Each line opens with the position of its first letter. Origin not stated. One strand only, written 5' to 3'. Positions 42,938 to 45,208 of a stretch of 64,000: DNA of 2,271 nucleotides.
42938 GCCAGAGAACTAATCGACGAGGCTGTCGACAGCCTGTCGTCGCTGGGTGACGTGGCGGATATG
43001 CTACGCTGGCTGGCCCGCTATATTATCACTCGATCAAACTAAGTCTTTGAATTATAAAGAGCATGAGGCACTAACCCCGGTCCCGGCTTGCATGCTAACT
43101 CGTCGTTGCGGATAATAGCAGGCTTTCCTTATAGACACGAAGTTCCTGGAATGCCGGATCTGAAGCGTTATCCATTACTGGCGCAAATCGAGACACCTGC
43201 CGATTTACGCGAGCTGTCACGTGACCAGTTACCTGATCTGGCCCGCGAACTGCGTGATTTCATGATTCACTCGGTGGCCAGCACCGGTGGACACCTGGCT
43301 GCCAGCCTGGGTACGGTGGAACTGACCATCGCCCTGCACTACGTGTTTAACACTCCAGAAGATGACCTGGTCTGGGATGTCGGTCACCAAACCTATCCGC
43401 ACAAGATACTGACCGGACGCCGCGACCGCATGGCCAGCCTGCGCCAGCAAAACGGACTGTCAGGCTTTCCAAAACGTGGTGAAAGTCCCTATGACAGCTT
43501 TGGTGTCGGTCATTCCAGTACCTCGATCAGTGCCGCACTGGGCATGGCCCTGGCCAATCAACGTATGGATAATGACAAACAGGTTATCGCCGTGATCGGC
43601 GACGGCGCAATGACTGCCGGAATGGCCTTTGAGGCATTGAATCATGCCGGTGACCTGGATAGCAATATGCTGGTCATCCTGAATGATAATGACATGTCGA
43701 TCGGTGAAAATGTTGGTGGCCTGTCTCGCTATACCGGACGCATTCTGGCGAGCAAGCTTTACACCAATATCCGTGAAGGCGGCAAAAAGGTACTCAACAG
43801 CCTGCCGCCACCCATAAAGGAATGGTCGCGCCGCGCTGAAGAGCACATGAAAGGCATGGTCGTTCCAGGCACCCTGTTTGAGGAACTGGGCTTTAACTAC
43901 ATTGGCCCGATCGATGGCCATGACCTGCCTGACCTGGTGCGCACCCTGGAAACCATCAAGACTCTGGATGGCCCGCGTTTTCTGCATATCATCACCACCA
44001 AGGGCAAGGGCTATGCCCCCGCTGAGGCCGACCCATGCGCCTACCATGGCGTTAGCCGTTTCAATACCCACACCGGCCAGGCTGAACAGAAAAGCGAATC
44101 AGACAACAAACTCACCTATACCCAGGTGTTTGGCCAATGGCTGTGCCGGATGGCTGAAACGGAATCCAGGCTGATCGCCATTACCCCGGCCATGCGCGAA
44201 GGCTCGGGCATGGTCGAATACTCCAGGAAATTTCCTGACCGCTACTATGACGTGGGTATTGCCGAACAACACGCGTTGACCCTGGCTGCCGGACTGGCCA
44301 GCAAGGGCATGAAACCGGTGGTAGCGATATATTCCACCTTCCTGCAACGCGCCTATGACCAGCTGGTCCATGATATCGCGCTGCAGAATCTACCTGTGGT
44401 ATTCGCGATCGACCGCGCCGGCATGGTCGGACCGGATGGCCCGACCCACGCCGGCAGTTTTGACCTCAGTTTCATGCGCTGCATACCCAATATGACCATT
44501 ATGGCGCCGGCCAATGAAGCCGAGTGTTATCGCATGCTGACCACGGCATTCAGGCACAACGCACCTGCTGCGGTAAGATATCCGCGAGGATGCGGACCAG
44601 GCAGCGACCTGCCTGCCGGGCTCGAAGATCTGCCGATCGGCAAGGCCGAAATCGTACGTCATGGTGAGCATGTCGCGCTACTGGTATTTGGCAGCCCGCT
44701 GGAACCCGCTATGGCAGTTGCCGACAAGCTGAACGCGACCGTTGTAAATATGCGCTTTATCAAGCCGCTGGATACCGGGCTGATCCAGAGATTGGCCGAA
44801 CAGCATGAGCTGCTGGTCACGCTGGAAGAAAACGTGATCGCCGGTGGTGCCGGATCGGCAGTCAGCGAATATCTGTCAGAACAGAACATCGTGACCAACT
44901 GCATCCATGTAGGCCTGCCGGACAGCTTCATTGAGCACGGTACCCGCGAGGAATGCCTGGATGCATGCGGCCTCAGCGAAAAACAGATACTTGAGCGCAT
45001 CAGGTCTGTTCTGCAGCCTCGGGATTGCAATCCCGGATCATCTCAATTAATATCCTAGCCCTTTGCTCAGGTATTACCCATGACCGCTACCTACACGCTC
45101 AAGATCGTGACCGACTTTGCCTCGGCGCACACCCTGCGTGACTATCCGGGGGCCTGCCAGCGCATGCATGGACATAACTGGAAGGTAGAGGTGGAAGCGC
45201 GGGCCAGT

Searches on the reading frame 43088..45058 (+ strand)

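Call 49: search_protein_families(library=pfam, proteins=[window:43088-45058:+], max_evalue=0.001)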
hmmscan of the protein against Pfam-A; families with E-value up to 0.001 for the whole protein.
window:43088-45058:+ (656 aa): 6 families
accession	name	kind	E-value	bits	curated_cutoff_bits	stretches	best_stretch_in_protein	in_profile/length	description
PF13292.11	DXP_synthase_N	-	1.4e-124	415.3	21.2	1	31-303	1-274/274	1-deoxy-D-xylulose-5-phosphate synthase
PF02779.29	Transket_pyr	-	1.4e-45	155.5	27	1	341-501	2-170/174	Transketolase, pyrimidine binding domain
PF02780.25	Transketolase_C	-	1.7e-27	96.2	25.9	1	518-634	1-124/124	Transketolase, C-terminal domain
PF02775.26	TPP_enzyme_C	-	3.8e-07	30.5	21.9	1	133-203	20-84/151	Thiamine pyrophosphate enzyme, C-terminal TPP binding domain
PF00456.26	Transketolase_N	-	1.5e-05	24.6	22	0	126-208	97-190/334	Transketolase, thiamine diphosphate binding domain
PF00676.26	E1_dh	-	2.9e-05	23.6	22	1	144-206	104-166/300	Dehydrogenase E1 component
